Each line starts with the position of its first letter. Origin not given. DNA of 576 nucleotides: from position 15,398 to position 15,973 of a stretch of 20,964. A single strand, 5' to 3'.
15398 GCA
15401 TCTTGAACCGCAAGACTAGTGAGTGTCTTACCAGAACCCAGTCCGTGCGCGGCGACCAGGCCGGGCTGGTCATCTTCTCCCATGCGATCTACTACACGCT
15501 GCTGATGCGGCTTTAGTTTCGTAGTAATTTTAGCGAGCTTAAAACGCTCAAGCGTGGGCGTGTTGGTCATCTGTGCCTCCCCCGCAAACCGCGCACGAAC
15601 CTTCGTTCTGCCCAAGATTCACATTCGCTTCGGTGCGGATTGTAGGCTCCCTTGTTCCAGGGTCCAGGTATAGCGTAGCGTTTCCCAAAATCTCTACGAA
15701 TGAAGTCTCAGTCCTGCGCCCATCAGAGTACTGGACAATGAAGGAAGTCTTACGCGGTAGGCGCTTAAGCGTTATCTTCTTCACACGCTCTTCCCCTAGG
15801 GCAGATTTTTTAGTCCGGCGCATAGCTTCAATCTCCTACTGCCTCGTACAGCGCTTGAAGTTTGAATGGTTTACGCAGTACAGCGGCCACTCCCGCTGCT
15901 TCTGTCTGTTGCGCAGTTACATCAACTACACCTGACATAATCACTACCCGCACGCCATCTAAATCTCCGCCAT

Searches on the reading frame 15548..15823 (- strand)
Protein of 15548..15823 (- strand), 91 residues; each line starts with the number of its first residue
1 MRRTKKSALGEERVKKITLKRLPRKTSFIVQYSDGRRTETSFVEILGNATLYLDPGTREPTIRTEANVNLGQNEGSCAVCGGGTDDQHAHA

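Call 4: search_protein_families(library=pfam, proteins=[window:15548-15823:-], max_evalue=0.01)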
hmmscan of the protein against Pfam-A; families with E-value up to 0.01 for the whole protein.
window:15548-15823:- (91 aa): 0 families

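Call 6: search_protein_families(library=phrogs, proteins=[window:15548-15823:-], max_evalue=0.01)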
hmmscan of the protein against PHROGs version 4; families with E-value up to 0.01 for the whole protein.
window:15548-15823:- (91 aa): 0 families

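Call 51: find_homologous_proteins(query=window:15548-15823:-, max_evalue=0.001)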
Query window:15548-15823:- (91 aa): 29 proteins with E <= 0.001 among 31 candidates.
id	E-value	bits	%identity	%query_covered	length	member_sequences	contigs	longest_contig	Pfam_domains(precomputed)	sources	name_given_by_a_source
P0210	1.1e-53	196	100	100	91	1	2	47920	-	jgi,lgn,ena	-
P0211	2.3e-43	163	80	100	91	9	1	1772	-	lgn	-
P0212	6.2e-43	162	80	100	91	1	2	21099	-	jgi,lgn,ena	-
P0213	8.4e-43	161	79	100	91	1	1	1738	-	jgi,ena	-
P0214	1.6e-42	160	78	100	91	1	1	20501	-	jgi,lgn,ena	-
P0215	3.2e-42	160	77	100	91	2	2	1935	-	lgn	-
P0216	3.4e-42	159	80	100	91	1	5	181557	-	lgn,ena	-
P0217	1.2e-41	158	77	100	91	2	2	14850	-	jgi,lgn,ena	-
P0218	3.1e-41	156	74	100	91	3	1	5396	-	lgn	-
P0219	4.4e-41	156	74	100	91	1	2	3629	-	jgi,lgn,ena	-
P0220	6.2e-41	155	77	100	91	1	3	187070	-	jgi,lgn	-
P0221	1.2e-40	154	78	100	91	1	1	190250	-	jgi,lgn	jgi:hypothetical protein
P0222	2.3e-40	154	75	100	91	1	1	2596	-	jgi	jgi:hypothetical protein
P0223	7.7e-40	152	75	100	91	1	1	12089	-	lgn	-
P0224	1.3e-39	151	75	100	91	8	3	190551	-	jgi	jgi:hypothetical protein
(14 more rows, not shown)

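Call 54: search_protein_families(library=ncbifam, proteins=[window:15548-15823:-], max_evalue=0.01)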
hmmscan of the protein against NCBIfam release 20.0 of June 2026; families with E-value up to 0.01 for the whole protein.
window:15548-15823:- (91 aa): 0 families

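Call 55: search_protein_families(library=padloc, proteins=[window:15548-15823:-], max_evalue=0.001)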
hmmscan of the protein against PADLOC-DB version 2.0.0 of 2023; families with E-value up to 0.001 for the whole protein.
window:15548-15823:- (91 aa): 0 families

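Call 58: predict_structure(alignment_id=A2)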
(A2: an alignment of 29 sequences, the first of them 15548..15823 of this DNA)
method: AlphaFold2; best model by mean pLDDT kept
length: 91 residues; sequences in the alignment: 29
mean_pLDDT: 73.6   pTM: 0.57
mean pLDDT of the five models: 73.6, 72.1, 70.9, 67.4, 52.3
residues with pLDDT >= 90: 18; 70-90: 39; 50-70: 17; < 50: 17
segments of 3 or more residues with pLDDT < 50: 1-10, 87-91
pLDDT, mean of each block of 10 residues (from residue 1): 46 78 86 88 90 87 88 55 48 40
secondary structure, 60 per line:
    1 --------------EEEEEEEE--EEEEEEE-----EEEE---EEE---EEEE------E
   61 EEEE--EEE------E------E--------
elements in order: E15-22 E25-31 E37-40 E44-46 E50-53 E60-64 E67-69

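Call 60: fold_search(model_id=the predicted structure, library=pdb)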
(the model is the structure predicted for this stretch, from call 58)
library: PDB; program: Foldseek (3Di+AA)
matches with E <= 10: 1614; with E <= 0.001: 0
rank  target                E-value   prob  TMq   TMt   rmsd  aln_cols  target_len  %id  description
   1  9h3g_Ia               2.2e-01  0.33  0.22  0.13   8.8        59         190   15  Structure of the Arabidopsis thaliana 80S ribosome in complex with P- and E-site tRNAs and mRNA (released 2026-02-04)
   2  3t1k_A                2.9e-01  0.51  0.29  0.15   6.5        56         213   18  HSP90 N-terminal domain bound to ANP (released 2012-01-25)
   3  6cji                  3.1e-01  0.51  0.29  0.14   6.5        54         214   17  Candida albicans Hsp90 nucleotide binding domain (released 2019-01-30)
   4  7zr0_B                3.7e-01  0.47  0.29  0.06   6.5        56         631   16  CryoEM structure of HSP90-CDC37-BRAF(V600E) complex. (released 2022-12-14)
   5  8gae_B                3.9e-01  0.47  0.29  0.06   6.5        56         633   16  Hsp90 provides platform for CRaf dephosphorylation by PP5 (released 2023-04-26)
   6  2xjj_A                3.9e-01  0.44  0.29  0.15   6.5        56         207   18  Structure of HSP90 with small molecule inhibitor bound (released 2010-08-11)
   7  7k9u_A                3.9e-01  0.35  0.28  0.15   6.4        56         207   18  Cryptococcus neoformans Hsp90 nucleotide binding domain in complex with BUCMD00429 (released 2021-01-27)
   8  3t2s_A                4.1e-01  0.44  0.29  0.15   6.6        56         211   18  HSP90 N-terminal domain bound to AGS (released 2012-01-25)
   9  8cdd_E                4.1e-01  0.44  0.25  0.12  11.4        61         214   15  PfRH5-PfCyRPA-PfRIPR complex from Plasmodium falciparum bound to antibody Cy.003 (released 2023-10-25)
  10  4nh7_A                4.6e-01  0.41  0.29  0.15   6.6        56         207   18  Correlation between chemotype-dependent binding conformations of HSP90 alpha/beta and isoform selectivity (released 2014-01-15)
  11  5j80                  4.6e-01  0.41  0.29  0.15   6.8        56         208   18  Crystal Structure of Apo Hsp90-alpha N-domain L107A mutant (released 2017-12-06)
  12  7k9u_B                4.9e-01  0.54  0.31  0.16   6.1        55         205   16  Cryptococcus neoformans Hsp90 nucleotide binding domain in complex with BUCMD00429 (released 2021-01-27)
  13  5j8u_B                4.9e-01  0.38  0.29  0.15   6.7        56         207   18  Crystal Structure of Hsp90-alpha N-domain L107A mutant in complex with 5-(2,4-Dihydroxy-phenyl)-4-(2-fluoro-phenyl)-2, (released 2017-12-06)
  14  6yu8_B                4.9e-01  0.18  0.19  0.16  12.8        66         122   14  RNA Methyltransferase of Sudan Ebola Virus (released 2021-02-17)
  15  2yjw                  5.2e-01  0.38  0.29  0.15   6.6        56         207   18  Tricyclic series of Hsp90 inhibitors (released 2011-10-19)
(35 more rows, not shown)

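Call 72: search_protein_representatives(alignment_id=A2)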
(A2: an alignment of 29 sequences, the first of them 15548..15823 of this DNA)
Query: 29 sequences, 91 profile positions. Proteins with E-value up to 0.001 (for the whole library): 10; up to 1e-10: 5; up to 1e-30: 1. The best 10 are listed.
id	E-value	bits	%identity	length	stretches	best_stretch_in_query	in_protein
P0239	2.0e-35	136.8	-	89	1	1-91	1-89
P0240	2.0e-14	69.5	-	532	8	53-83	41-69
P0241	3.9e-13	65.3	-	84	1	14-91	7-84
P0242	6.6e-13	64.6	-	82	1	15-91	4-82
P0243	7.2e-11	58.1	-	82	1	18-91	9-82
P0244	3.9e-06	42.9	-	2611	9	56-89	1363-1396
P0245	1.4e-05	41.1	-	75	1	18-91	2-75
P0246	3.4e-05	39.9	-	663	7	22-42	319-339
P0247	7.2e-05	38.8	-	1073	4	34-58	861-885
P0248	7.7e-05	38.8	-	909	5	13-57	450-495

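Call 73: find_encoding_contigs(protein=P0241, flank=6000, max_places=2)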
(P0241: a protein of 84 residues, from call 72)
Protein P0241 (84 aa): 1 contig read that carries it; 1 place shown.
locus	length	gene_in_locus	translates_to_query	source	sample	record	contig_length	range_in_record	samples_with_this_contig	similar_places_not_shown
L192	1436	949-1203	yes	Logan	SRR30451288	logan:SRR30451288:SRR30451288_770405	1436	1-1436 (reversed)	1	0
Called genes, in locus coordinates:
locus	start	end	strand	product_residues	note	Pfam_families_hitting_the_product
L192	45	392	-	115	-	-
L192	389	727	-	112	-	PF13496:DUF4120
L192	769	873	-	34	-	-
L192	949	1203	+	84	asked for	-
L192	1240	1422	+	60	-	-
